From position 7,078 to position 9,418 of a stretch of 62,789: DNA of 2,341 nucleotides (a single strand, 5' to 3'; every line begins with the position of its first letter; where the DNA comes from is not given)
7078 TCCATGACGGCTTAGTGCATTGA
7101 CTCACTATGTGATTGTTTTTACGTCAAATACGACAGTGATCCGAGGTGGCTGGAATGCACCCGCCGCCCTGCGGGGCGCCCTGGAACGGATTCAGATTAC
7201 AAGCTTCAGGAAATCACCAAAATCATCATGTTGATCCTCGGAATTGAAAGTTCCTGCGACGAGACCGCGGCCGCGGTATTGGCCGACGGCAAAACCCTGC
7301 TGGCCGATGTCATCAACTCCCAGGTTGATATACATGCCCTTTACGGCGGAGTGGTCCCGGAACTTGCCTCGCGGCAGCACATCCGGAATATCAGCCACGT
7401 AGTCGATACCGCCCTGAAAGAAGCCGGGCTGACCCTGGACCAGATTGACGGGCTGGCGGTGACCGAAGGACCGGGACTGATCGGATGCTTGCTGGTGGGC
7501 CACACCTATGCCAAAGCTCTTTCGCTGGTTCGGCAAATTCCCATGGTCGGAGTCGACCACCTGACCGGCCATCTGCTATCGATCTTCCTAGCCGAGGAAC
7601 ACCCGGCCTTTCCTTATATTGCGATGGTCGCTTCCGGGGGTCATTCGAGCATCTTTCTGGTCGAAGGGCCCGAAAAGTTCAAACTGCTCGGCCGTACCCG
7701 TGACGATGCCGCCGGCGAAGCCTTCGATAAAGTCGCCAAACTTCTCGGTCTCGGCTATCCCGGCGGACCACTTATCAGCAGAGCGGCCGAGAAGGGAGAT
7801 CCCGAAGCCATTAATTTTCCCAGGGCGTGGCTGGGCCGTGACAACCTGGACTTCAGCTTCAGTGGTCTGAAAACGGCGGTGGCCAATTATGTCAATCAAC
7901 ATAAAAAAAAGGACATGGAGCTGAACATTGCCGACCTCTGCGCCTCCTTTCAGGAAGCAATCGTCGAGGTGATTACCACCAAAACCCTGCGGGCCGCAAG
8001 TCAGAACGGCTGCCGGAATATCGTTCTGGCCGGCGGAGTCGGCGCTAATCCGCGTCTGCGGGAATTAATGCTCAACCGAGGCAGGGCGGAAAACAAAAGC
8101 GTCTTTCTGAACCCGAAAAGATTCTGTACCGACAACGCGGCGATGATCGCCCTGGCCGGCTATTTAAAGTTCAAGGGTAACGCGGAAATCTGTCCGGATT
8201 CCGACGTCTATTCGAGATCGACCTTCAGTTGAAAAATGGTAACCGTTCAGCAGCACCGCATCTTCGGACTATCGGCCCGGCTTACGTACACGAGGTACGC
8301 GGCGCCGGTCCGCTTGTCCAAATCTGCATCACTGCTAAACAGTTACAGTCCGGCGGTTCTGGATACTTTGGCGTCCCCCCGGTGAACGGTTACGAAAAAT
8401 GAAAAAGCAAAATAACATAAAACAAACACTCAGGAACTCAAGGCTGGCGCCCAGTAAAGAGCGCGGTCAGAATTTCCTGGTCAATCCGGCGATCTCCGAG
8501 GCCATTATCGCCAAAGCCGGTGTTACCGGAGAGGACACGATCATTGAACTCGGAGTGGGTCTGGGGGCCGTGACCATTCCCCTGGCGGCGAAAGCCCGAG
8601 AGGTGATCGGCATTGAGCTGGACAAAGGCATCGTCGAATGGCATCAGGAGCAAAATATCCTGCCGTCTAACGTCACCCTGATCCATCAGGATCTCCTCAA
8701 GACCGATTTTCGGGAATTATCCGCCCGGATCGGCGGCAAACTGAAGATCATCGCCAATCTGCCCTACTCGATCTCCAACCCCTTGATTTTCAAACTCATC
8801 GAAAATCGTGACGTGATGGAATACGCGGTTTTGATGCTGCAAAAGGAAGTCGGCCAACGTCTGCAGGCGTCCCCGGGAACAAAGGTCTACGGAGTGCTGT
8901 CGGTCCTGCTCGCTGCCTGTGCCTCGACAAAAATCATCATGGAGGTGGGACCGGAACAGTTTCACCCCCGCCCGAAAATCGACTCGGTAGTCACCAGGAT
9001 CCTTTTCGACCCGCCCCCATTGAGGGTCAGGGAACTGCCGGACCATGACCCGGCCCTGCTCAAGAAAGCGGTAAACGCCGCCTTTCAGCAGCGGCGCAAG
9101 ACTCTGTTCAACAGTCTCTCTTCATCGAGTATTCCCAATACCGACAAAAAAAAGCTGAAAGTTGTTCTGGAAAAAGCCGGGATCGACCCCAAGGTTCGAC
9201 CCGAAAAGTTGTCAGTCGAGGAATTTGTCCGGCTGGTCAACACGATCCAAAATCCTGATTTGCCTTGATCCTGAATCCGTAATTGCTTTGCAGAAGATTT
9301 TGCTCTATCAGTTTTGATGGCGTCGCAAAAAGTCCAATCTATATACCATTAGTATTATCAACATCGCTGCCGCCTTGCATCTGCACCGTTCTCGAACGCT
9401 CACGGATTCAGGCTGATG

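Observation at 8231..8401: MITE family A defined by perfect 8-bp target-site duplications, inserted exactly in the tsaD-stop/rsmA-start junction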

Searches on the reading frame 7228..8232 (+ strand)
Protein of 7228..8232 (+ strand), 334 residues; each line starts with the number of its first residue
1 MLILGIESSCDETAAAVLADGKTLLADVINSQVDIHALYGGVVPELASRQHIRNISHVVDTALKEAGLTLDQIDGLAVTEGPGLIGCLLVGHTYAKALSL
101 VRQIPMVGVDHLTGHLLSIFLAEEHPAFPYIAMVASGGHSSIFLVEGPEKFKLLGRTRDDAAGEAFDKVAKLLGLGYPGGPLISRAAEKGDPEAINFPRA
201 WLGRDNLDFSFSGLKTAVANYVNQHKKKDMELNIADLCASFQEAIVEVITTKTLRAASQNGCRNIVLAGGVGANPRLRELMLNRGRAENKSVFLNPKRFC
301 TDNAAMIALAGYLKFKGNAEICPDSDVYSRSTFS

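Call 68: search_protein_families(library=ncbifam, proteins=[window:7228-8232:+], max_evalue=1e-10)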
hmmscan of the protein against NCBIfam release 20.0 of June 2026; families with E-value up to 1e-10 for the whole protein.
window:7228-8232:+ (334 aa): 5 families
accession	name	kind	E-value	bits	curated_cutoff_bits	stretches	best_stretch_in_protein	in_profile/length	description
TIGR03723.1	T6A_TsaD_YgjD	equivalog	2.8e-130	434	296.1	1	3-315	1-313/314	tRNA (adenosine(37)-N6)-threonylcarbamoyltransferase complex transferase subunit TsaD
TIGR00329.1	gcp_kae1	subfamily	2.9e-102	342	207.8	1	4-308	1-305/305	tRNA (adenosine(37)-N6)-threonylcarbamoyltransferase complex transferase subunit TsaD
TIGR03722.2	arch_KAE1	equivalog_domain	4.7e-60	203.4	375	1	3-322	1-304/323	KEOPS complex N(6)-L-threonylcarbamoyladenine synthase Kae1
NF007174.0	PRK09605.1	equivalog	8.4e-60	202.7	447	1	1-319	1-303/535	bifunctional N(6)-L-threonylcarbamoyladenine synthase/serine/threonine protein kinase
TIGR03725.1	T6A_YeaZ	equivalog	2.2e-12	47.4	69.3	1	3-113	1-95/212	tRNA (adenosine(37)-N6)-threonylcarbamoyltransferase complex dimerization subunit type 1 TsaB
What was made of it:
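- Checked: Genes: tsaD 7228-8232 and rsmA 8399-9268, confirmed by NCBIfam (call 68).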

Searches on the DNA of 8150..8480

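Call 66: search_rna_families(source=window, start=8150, end=8480, threshold=evalue, max_evalue=1)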
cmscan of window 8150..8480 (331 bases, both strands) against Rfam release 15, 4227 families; matches with E-value up to 1: 1.
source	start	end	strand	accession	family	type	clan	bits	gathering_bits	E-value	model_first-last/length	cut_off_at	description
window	8238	8347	-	RF04144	MIR9783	Gene; miRNA;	-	17.9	100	0.65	1-95/95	no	MIR9783 microRNA precursor family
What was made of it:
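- On Rfam structured RNA families: The best hit on the element is a plant miRNA model at 17.9 bits against a cutoff of 100 (call 66).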

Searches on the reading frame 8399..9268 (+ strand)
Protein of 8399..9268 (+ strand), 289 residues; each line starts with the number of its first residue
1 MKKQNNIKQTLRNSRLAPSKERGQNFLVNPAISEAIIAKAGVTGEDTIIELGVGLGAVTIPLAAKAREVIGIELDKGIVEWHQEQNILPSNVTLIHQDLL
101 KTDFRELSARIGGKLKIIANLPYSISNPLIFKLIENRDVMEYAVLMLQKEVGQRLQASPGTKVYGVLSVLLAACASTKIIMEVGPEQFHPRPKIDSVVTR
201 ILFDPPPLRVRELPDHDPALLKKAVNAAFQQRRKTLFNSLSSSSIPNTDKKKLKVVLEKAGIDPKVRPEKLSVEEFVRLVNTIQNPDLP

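Call 17: find_homologous_proteins(query=window:8399-9268:+, max_evalue=1e-40)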
Query window:8399-9268:+ (289 aa): 2461 proteins with E <= 1e-40 among 8000 candidates; the best 120 are listed.
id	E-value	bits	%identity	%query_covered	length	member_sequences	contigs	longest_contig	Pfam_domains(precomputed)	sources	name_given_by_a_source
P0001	2.4e-181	619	100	100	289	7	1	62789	PF00398.27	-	-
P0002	8.6e-154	529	83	100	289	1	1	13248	PF00398.27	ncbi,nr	ncbi:MAG: 16S rRNA (adenine(1518)-N(6)/adenine(1519)-N(6))-dimethyltransferase RsmA [Desulfobulbales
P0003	3.9e-148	510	80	99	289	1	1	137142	PF00398.27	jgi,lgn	jgi:16S rRNA (adenine1518-N6/adenine1519-N6)-dimethyltransferase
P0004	2.1e-142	492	79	99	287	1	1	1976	PF00398.27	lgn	-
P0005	4.0e-140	484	77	98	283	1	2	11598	PF00398.27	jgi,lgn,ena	-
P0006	5.4e-140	484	77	98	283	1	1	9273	PF00398.27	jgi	-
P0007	8.1e-138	477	76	98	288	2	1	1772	PF00398.27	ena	-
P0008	7.5e-136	470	75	98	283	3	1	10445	PF00398.27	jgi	jgi:16S rRNA (adenine1518-N6/adenine1519-N6)-dimethyltransferase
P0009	8.0e-135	467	74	98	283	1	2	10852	PF00398.27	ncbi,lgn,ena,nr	ncbi:MAG: ribosomal RNA small subunit methyltransferase A [Desulfobulbaceae bacterium]|nr:ribosomal 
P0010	1.1e-134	466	75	98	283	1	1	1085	PF00398.27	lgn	-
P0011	1.5e-134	466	74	98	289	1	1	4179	PF00398.27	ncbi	-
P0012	2.7e-134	465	75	98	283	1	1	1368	PF00398.27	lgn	-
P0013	4.0e-134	464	73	98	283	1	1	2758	PF00398.27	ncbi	-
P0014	7.6e-134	464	74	98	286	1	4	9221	PF00398.27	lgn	-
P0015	1.9e-133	462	75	98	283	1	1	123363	PF00398.27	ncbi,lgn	ncbi:MAG: 16S rRNA (adenine(1518)-N(6)/adenine(1519)-N(6))-dimethyltransferase RsmA [Thermodesulfoba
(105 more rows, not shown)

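Call 18: find_encoding_contigs(protein=P0002, flank=3000, max_places=2)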
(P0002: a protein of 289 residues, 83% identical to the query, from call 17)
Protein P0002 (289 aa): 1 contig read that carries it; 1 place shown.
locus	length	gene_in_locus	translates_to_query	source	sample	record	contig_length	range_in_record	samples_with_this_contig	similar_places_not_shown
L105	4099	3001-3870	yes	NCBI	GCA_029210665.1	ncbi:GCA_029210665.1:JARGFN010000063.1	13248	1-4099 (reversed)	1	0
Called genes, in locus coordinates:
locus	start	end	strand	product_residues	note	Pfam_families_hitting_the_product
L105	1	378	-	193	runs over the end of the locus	PF00571:CBS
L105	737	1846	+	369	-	PF01817:CM_2, PF00800:PDT, PF01842:ACT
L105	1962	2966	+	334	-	PF00814:TsaD, PF22521:HypF_C_2 (weak)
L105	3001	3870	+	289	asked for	PF00398:RrnaAD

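Call 19: find_encoding_contigs(protein=P0003, flank=3000, max_places=2)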
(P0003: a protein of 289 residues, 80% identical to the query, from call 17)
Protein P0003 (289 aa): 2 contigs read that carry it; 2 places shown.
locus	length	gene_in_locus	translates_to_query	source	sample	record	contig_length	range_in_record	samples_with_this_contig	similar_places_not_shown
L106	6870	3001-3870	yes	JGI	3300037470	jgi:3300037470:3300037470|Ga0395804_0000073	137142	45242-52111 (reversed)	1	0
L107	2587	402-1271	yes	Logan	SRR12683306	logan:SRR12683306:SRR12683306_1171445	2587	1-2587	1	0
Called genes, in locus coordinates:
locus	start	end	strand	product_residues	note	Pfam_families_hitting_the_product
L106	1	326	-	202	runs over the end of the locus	PF00571:CBS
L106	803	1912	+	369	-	PF01817:CM_2, PF00800:PDT, PF01842:ACT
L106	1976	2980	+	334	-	PF02543:Carbam_trans_N (faint), PF00814:TsaD, PF22521:HypF_C_2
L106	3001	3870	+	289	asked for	PF00398:RrnaAD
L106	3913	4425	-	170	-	-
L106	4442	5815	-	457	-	PF00004:AAA (weak), PF07728:AAA_5 (faint), PF13401:AAA_22 (faint), PF07724:AAA_2, PF00004:AAA (weak)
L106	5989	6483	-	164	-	PF00227:Proteasome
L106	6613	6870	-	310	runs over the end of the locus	PF02899:Phage_int_SAM_1, PF13495:Phage_int_SAM_4, PF00589:Phage_integrase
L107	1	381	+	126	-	?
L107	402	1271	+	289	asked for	PF00398:RrnaAD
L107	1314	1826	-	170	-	-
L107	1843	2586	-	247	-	?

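Call 20: find_encoding_contigs(protein=P0015, flank=3000, max_places=2)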
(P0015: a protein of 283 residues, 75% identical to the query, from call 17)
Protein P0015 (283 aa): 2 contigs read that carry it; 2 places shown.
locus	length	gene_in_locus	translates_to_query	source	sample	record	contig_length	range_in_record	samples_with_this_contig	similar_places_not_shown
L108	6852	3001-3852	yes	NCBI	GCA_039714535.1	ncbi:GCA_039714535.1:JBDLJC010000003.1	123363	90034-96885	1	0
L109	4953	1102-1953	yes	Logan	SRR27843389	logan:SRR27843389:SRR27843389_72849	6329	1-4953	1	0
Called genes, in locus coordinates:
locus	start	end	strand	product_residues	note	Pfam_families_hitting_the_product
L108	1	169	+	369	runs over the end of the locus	PF01817:CM_2, PF00800:PDT, PF01842:ACT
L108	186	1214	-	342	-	PF04055:Radical_SAM, PF06463:Mob_synth_C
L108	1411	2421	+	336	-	PF00814:TsaD, PF22521:HypF_C_2 (weak)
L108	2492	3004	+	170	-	PF09835:DUF2062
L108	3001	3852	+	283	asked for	PF00398:RrnaAD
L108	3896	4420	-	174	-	-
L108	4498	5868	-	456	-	PF00004:AAA (weak), PF07728:AAA_5 (faint), PF07724:AAA_2, PF00004:AAA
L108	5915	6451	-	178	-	PF00227:Proteasome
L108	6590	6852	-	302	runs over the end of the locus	PF02899:Phage_int_SAM_1, PF13495:Phage_int_SAM_4 (weak), PF00589:Phage_integrase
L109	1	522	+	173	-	?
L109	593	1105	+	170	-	PF09835:DUF2062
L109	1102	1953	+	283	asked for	PF00398:RrnaAD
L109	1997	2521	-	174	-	-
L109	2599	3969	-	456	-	PF00004:AAA (weak), PF07728:AAA_5 (faint), PF07724:AAA_2, PF00004:AAA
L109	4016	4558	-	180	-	PF00227:Proteasome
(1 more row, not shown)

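Call 23: list_cluster_members(proteins=[P0001])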
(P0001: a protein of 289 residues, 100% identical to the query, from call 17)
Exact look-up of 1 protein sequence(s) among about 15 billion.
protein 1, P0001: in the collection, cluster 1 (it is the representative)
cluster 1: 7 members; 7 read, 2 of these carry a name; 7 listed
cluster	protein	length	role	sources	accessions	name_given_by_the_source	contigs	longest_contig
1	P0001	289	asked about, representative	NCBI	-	-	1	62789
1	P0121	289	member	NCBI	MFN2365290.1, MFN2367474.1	MAG: 16S rRNA (adenine(1518)-N(6)/adenine(1519)-N(6))-dimethyltransferase RsmA ...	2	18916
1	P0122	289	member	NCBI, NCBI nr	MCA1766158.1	MAG: 16S rRNA (adenine(1518)-N(6)/adenine(1519)-N(6))-dimethyltransferase RsmA ... | 16S rRNA (adenine(1518)-N(6)/adenine(1519)-N(6))-dimethyltransferase RsmA ...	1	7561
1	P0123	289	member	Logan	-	-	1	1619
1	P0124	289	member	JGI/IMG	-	-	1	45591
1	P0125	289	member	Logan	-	-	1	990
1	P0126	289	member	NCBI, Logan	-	-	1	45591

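Call 24: find_encoding_contigs(protein=P0121, flank=3000, max_places=3)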
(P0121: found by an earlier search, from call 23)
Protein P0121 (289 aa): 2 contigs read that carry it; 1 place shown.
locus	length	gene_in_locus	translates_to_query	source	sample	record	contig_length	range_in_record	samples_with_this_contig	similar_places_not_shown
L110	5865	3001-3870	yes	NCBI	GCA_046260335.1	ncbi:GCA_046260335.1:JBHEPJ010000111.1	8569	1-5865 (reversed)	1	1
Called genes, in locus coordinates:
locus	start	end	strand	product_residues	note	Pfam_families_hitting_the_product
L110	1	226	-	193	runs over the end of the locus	PF00571:CBS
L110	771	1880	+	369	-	PF01817:CM_2, PF00800:PDT, PF01842:ACT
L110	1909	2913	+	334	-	PF00814:TsaD, PF22521:HypF_C_2 (weak)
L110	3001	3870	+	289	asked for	PF00398:RrnaAD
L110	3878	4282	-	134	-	-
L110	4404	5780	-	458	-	PF00004:AAA, PF07728:AAA_5 (faint), PF13401:AAA_22 (faint), PF07724:AAA_2, PF00004:AAA (weak)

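Call 25: find_encoding_contigs(protein=P0122, flank=3000, max_places=2)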
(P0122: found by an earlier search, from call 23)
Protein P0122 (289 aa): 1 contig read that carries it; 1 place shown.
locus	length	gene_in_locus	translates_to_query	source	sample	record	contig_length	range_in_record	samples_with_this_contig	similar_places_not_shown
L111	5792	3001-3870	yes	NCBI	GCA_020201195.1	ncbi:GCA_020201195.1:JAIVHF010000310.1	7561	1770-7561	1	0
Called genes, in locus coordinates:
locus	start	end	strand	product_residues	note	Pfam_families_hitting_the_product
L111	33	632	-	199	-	PF00571:CBS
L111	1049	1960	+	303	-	PF01817:CM_2, PF00800:PDT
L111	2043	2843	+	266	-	PF00814:TsaD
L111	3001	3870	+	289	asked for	PF00398:RrnaAD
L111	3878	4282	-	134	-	-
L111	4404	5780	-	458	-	PF00004:AAA, PF07728:AAA_5 (faint), PF13401:AAA_22 (faint), PF07724:AAA_2, PF00004:AAA (weak)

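Call 26: find_encoding_contigs(protein=P0124, flank=3000, max_places=2)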
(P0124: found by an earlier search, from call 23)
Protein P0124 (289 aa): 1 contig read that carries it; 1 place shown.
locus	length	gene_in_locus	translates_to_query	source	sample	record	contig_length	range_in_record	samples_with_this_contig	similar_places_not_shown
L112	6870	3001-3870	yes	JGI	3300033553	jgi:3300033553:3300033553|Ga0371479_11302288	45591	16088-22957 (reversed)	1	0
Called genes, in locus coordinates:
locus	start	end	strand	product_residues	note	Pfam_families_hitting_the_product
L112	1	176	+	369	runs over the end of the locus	PF01817:CM_2, PF00800:PDT, PF01842:ACT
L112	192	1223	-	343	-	PF04055:Radical_SAM, PF06463:Mob_synth_C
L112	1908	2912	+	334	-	PF00814:TsaD, PF22521:HypF_C_2 (weak)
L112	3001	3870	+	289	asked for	PF00398:RrnaAD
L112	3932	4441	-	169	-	-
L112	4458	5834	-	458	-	PF00004:AAA, PF07728:AAA_5 (faint), PF07724:AAA_2, PF00004:AAA (weak)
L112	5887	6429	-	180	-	PF00227:Proteasome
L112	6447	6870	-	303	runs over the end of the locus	PF02899:Phage_int_SAM_1, PF13495:Phage_int_SAM_4, PF00589:Phage_integrase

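Call 65: find_encoding_contigs(protein=P0123, flank=3000, max_places=3)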
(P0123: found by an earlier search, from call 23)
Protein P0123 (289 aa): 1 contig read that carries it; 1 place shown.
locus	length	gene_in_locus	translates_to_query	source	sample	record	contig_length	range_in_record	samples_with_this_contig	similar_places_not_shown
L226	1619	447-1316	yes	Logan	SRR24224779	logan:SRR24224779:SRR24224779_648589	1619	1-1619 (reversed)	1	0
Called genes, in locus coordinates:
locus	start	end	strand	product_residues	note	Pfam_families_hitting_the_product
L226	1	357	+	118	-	?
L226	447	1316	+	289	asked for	PF00398:RrnaAD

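Call 68: search_protein_families(library=ncbifam, proteins=[window:8399-9268:+], max_evalue=1e-10)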
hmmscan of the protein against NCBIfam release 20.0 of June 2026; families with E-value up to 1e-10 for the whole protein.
window:8399-9268:+ (289 aa): 14 families
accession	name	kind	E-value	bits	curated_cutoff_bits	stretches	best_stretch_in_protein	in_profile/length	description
TIGR00755.1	ksgA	equivalog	3.2e-71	239.7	171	1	17-282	2-255/256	16S rRNA (adenine(1518)-N(6)/adenine(1519)-N(6))-dimethyltransferase RsmA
NF000499.2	Erm23S_rRNA_broad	equivalog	6.2e-40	137.1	212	1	23-282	2-243/244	23S ribosomal RNA methyltransferase Erm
NF011486.0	PRK14896.1-1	equivalog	2.2e-29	102.4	450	1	18-281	22-274/284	16S ribosomal RNA methyltransferase A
NF012220.1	erm_B_23S_MT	exception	4.2e-20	72.3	525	1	23-201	8-175/245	23S rRNA (adenine(2058)-N(6))-methyltransferase Erm(B)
NF012222.1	erm_A_23S_MT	exception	5.9e-20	71.8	475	1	23-202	9-176/243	23S rRNA (adenine(2058)-N(6))-methyltransferase Erm(A)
NF000412.1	Erm43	exception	1.1e-18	67.7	500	1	23-199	9-174/243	23S rRNA (adenine(2058)-N(6))-methyltransferase Erm(43)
NF000337.1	erm_SHROVE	exception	3.4e-17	62.6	320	1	20-268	4-235/248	ErmE/ErmH/ErmO/ErmR family 23S rRNA (adenine(2058)-N(6))-methyltransferase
NF012223.0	erm_F_23S_MT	exception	1.3e-16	60.7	575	1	18-200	7-181/266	23S rRNA (adenine(2058)-N(6))-methyltransferase Erm(F)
NF000411.1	Erm45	exception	1.2e-14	54.7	525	1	23-200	8-174/245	23S rRNA (adenine(2058)-N(6))-methyltransferase Erm(45)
NF042988.1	Erm46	exception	3.5e-14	52.7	503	1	19-240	8-212/255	23S rRNA (adenine(2058)-N(6))-methyltransferase Erm(46)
NF012219.1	erm_C_23S_MT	exception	1.7e-13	50.7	530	1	23-201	9-176/244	23S rRNA (adenine(2058)-N(6))-methyltransferase Erm(C)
NF045543.1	erm_G_23S_MT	exception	2.1e-13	50.6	515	1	23-229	9-203/244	23S rRNA (adenine(2058)-N(6))-methyltransferase Erm(G)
NF042938.1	Erm55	exception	2.1e-13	50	525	1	19-201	8-177/270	23S rRNA (adenine(2058)-N(6))-methyltransferase Erm(55)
NF000077.1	Erm42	exception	4.5e-13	49.1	600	1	22-199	18-187/303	23S rRNA (adenine(2058)-N(6))-methyltransferase Erm(42)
